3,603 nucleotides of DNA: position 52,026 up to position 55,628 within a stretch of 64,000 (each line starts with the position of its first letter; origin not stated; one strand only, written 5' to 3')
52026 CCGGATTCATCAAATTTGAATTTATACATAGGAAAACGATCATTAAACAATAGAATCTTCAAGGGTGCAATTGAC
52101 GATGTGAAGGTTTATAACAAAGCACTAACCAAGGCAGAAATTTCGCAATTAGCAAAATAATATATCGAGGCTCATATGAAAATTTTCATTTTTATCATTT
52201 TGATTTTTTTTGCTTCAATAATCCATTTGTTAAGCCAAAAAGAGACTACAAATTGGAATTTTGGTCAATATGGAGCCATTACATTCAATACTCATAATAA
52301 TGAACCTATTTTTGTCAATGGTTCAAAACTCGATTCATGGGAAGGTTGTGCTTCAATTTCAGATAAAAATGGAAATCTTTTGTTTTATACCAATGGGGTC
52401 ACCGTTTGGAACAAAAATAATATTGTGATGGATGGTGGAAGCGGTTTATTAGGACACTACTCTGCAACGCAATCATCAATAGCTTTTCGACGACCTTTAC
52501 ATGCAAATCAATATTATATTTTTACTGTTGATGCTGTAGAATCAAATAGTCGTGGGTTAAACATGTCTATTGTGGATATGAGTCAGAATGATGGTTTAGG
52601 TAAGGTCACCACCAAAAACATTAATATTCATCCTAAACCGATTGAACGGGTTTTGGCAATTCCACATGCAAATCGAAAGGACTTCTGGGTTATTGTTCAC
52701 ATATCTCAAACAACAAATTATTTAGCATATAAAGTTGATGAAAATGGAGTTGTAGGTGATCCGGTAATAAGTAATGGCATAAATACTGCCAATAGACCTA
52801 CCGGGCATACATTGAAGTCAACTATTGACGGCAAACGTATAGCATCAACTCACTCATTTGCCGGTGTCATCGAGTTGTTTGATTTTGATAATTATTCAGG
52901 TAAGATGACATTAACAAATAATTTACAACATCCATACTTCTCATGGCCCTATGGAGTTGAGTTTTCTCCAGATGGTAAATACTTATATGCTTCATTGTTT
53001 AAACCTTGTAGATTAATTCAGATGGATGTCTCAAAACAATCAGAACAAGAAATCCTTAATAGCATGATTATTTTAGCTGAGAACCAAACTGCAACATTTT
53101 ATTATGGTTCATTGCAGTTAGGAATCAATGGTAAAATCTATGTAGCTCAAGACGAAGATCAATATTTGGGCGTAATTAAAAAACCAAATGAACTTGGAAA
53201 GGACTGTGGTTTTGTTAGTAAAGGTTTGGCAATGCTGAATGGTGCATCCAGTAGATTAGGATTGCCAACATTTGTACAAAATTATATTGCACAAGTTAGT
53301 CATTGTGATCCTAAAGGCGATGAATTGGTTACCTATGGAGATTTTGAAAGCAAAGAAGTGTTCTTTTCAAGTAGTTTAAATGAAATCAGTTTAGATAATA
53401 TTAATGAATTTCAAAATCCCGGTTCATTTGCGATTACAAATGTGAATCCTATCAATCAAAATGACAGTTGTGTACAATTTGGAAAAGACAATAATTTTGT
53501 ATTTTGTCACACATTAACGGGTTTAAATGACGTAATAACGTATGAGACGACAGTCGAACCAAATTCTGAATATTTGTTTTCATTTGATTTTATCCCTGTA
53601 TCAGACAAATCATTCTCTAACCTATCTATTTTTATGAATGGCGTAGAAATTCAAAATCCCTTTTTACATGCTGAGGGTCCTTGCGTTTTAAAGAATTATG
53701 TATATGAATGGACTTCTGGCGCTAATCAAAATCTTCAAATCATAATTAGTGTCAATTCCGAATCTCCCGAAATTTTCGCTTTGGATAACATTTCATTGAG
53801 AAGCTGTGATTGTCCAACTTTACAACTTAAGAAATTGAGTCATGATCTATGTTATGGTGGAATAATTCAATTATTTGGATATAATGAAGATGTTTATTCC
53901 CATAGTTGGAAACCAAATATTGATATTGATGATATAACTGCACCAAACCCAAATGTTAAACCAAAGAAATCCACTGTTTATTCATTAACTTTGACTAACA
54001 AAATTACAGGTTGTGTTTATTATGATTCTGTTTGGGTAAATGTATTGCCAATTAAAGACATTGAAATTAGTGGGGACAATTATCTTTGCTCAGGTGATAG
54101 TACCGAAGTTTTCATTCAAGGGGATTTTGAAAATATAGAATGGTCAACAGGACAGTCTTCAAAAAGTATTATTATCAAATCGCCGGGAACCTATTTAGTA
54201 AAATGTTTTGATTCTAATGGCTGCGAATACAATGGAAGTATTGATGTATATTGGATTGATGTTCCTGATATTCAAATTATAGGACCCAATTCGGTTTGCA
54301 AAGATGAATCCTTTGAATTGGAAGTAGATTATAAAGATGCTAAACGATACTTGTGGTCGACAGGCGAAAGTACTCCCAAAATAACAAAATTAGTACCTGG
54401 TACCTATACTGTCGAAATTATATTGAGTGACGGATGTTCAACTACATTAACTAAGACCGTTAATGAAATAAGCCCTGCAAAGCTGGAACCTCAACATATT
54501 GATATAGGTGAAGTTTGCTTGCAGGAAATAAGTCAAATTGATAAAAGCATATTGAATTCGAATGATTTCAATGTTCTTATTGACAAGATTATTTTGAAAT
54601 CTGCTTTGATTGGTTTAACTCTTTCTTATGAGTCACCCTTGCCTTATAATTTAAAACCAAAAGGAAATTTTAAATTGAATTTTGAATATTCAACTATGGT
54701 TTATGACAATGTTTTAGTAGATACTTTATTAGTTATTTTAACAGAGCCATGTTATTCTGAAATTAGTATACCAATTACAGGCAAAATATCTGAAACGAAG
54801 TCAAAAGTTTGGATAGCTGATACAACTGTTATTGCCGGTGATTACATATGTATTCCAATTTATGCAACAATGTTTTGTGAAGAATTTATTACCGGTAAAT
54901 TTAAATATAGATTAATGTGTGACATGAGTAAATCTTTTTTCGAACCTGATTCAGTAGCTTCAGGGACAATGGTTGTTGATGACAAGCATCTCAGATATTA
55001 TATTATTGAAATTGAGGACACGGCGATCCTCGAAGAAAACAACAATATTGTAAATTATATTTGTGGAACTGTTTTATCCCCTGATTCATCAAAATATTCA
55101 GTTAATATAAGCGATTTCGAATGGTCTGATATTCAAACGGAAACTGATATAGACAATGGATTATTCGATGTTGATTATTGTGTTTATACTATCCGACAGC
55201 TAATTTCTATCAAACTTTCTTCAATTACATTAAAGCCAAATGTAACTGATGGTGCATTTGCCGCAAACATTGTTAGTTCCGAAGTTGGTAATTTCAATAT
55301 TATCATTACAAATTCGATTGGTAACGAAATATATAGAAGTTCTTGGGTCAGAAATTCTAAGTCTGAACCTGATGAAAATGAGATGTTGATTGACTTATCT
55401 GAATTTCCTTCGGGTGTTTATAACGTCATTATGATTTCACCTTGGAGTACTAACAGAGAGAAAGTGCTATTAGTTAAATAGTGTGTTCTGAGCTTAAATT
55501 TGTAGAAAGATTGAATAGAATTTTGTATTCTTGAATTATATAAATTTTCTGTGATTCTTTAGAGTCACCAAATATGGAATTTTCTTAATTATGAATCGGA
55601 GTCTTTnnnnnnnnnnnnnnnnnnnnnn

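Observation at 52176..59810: Two tandem giant paralogs with ~0.7 kb of 85-90% identical 3' ends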

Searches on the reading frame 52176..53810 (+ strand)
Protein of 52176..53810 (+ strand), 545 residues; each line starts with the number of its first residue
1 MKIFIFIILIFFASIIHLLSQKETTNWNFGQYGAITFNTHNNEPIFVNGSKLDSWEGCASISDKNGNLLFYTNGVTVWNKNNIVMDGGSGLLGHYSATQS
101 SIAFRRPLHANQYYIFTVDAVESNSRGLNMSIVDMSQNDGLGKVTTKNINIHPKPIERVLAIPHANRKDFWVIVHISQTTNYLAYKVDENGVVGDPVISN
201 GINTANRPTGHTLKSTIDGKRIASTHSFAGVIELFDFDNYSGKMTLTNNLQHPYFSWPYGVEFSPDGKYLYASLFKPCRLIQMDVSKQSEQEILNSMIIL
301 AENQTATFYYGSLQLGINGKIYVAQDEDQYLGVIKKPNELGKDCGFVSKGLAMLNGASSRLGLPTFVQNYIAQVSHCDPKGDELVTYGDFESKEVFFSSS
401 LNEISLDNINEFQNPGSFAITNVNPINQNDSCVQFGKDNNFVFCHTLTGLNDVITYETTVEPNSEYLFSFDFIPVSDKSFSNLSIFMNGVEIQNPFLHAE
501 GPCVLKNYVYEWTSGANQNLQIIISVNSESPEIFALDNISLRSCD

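Call 40: predict_structure(alignment_id=A2)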
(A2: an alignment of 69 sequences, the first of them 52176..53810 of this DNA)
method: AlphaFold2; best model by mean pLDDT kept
length: 545 residues; sequences in the alignment: 69
mean_pLDDT: 91.2   pTM: 0.72
mean pLDDT of the five models: 91.2, 91.1, 90.9, 90.0, 89.8
residues with pLDDT >= 90: 397; 70-90: 120; 50-70: 22; < 50: 6
segments of 3 or more residues with pLDDT < 50: 16-18
pLDDT, mean of each block of 10 residues (from residue 1): 75 53 92 94 93 95 94 98 98 92 93 95 85 97 98 89 89 93 97 97 81 91 94 96 97 94 95 95 97 98 94 94 97 96 97 95 91 68 92 92 93 96 91 86 97 97 91 87 89 68 86 87 94 96 90
secondary structure, 60 per line:
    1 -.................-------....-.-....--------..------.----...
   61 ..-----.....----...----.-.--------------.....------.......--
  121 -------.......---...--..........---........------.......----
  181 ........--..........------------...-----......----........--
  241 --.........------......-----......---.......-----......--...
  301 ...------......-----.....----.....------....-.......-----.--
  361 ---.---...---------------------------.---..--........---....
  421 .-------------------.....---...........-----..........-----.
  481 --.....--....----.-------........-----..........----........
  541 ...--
elements in order: H2-18 E26-29 E33-36 E58-62 E68-72 E77-79 E101-105 E112-118 E128-134 E143-152 E156-163 E170-176 E181-188 E191-200 E213-215 E221-226 E231-238 E243-251 E258-263 E269-274 E278-284 H290-295 E298-303 E310-315 E321-325 E330-334 H341-344 E346-352 H406-413 E417-421 E441-445 E449-459 E465-474 E483-487 E490-493 E506-513 E519-528 E533-543

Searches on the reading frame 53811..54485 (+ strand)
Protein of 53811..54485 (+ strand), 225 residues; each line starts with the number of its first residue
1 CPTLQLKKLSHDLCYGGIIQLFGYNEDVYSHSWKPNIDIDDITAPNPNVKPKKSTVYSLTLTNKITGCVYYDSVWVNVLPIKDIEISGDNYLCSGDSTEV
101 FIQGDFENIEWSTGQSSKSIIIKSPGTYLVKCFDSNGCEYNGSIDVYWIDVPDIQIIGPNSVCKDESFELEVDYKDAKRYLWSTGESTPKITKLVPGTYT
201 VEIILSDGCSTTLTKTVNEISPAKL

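Call 33: search_protein_families(library=pfam, proteins=[window:53811-54485:+], max_evalue=5)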
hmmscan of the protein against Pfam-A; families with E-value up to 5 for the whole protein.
window:53811-54485:+ (225 aa): 4 families
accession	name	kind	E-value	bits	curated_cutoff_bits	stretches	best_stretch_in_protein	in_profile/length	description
PF19081.6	Ig_7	-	0.038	14.7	27.3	0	188-222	51-84/84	Ig-like domain CHU_C associated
PF19408.5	PKD_6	-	0.061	14.1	25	1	154-203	6-53/82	PKD-like domain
PF22136.2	MpAgo_N-like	-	0.17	12.5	27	1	136-162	26-53/65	Bacterial argonaute protein N-terminal domain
PF24312.1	Ig-like_POM152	-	0.25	12.2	27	0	114-139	55-80/89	Nucleoporin POM152, Ig-like domain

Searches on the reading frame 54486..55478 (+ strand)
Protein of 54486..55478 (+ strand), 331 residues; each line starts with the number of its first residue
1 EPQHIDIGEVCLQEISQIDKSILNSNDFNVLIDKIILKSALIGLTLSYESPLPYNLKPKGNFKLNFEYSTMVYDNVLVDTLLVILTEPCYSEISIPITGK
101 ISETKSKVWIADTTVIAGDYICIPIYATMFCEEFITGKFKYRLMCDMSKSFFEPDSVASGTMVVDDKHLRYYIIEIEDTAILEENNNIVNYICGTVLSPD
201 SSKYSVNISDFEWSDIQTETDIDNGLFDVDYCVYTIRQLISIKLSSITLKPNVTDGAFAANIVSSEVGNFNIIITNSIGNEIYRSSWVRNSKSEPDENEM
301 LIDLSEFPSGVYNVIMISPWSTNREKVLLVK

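Call 42: predict_structure(alignment_id=A3)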
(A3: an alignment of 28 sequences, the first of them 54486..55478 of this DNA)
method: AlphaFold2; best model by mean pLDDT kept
length: 331 residues; sequences in the alignment: 28
mean_pLDDT: 86.9   pTM: 0.53
mean pLDDT of the five models: 86.9, 86.6, 86.5, 86.1, 84.9
residues with pLDDT >= 90: 184; 70-90: 117; 50-70: 28; < 50: 2
segments of 3 or more residues with pLDDT < 50: none
pLDDT, mean of each block of 10 residues (from residue 1): 77 77 92 90 86 94 86 75 93 91 86 89 93 74 94 93 88 95 89 87 91 86 91 55 84 79 90 94 92 84 90 93 89 75
secondary structure, 60 per line:
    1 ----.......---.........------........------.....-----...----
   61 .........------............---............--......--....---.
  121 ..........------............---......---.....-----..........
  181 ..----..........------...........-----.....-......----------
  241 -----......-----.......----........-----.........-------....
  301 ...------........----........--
elements in order: E5-11 E15-23 E30-37 E44-48 E54-56 E61-69 E76-87 E91-102 E105-110 E113-116 E120-130 E137-148 E152-157 E161-165 E171-182 E187-196 E203-213 E219-223 E225-230 E246-251 E257-263 E268-275 E281-289 E297-303 E310-317 E322-329

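Call 52: find_homologous_proteins(query=window:54486-55478:+, max_evalue=1e-10)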
Query window:54486-55478:+: 1769 candidates shared short words with the query, none scored E <= 1e-10.

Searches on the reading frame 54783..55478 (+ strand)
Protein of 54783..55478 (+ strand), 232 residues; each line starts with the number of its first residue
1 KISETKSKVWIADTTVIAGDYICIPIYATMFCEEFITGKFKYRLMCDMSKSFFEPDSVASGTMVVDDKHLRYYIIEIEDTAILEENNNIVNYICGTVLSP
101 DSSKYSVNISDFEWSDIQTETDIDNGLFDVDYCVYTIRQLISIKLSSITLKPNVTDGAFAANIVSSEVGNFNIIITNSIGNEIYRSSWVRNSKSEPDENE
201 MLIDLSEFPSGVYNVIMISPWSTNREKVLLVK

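Call 20: find_related_loci(query=A1, collection=genome_contigs, flank=10000)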
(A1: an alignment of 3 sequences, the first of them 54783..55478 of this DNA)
Query A1 (232 aa) in genome_contigs; peptide patterns used: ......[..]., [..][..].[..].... (x = any residue, [..] = any of these).
258 stretches matched a pattern; 1 encode a relative of the query (tblastn E <= 1e-3); 1 distinct loci.
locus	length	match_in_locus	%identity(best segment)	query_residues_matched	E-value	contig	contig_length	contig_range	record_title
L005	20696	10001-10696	62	1-232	3e-97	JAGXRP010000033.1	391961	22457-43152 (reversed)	MAG: Desulfobulbaceae bacterium isolate CROMO_A_116 c_000000423089, whole genome shotgun sequence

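Call 21: find_related_loci(query=A1, collection=metagenome_contigs, flank=10000)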
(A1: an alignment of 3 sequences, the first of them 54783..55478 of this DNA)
Query A1 (232 aa) in metagenome_contigs; peptide patterns used: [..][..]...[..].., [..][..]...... (x = any residue, [..] = any of these).
285 stretches matched a pattern; 1 encode a relative of the query (tblastn E <= 1e-3); 1 distinct loci.
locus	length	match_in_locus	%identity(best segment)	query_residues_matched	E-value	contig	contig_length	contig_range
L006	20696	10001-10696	62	1-232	3e-97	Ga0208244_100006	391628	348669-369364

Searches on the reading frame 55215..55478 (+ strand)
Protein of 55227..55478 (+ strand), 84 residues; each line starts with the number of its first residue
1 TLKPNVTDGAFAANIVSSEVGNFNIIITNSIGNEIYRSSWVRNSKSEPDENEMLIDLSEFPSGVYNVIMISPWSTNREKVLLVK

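Call 33: search_protein_families(library=pfam, proteins=[window:55227-55478:+], max_evalue=5)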
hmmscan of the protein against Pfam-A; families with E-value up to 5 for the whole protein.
window:55227-55478:+ (84 aa): 3 families
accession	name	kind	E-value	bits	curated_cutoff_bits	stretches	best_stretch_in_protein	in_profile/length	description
PF18962.6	Por_Secre_tail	-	3.6e-05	24.4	27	1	11-71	10-64/75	Secretion system C-terminal sorting domain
PF11589.14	DUF3244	-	0.0092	16.4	25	1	18-72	37-86/96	Domain of unknown function (DUF3244)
PF16967.11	TcfC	-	0.024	14.6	29.4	1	34-67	16-48/68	E-set like domain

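Call 67: search_solved_structures(query=A4, max_evalue=1)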
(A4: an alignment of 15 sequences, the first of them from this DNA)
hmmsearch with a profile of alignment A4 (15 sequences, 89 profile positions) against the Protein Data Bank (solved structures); distinct sequences matched with E-value up to 1: 18.
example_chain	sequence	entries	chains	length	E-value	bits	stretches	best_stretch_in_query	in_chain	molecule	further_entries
8glk_D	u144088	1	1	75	2.3e-06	30.8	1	5-87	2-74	Endonuclease I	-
8qb1_A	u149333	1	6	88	0.0027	20.9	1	4-86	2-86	Mirolase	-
9whd_A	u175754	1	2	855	0.006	19.8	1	6-76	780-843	GH167 glycoside hydrolase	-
5hfs_A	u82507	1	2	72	0.029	17.7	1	64-87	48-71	Gingipain R2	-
9x1i_A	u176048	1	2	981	0.05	16.9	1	58-87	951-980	Endo-beta-N-acetylglucosaminidase HS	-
7pq4_A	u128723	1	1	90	0.061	16.6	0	64-87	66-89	Arginine-specific cysteine proteinase (Arg-gingipain)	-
7pzj_A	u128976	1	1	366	0.081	16.2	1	3-76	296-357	Lipase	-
8glj_D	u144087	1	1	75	0.14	15.4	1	4-86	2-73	Por secretion system C-terminal sorting domain-containing protein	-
1tnm_A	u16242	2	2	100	0.15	15.4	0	16-45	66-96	TITIN MODULE M5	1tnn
1nct_A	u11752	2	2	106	0.18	15.1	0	16-45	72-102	TITIN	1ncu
5ag9_A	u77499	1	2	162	0.2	15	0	64-87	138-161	Gingipain R2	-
5ag8_A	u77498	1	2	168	0.22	14.8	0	64-87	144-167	GINGIPAIN R2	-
7jrm_A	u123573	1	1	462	0.37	14.1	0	37-73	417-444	F5/8 type C domain protein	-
1yz7_A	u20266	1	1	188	0.42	13.9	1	26-86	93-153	Probable translation initiation factor 2 alpha subunit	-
7jrl_A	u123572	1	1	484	0.43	13.9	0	37-73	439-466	F5/8 type C domain protein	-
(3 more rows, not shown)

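Call 68: search_protein_families(library=pfam, alignment_id=A4, max_evalue=0.01)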
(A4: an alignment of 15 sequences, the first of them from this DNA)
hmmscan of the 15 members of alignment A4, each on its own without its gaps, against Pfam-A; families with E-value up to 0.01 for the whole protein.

A. member 1, seq(88 aa): 2 families
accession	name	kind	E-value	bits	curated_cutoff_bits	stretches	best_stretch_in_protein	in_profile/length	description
PF18962.6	Por_Secre_tail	-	4.2e-05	24.2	27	1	13-75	8-64/75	Secretion system C-terminal sorting domain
PF11589.14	DUF3244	-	0.0092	16.4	25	0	21-76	36-86/96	Domain of unknown function (DUF3244)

B. families by the number of members that match (of 15 scanned): 2 families
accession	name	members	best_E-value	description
PF18962.6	Por_Secre_tail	15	1.7e-12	Secretion system C-terminal sorting domain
PF11589.14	DUF3244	2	0.0084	Domain of unknown function (DUF3244)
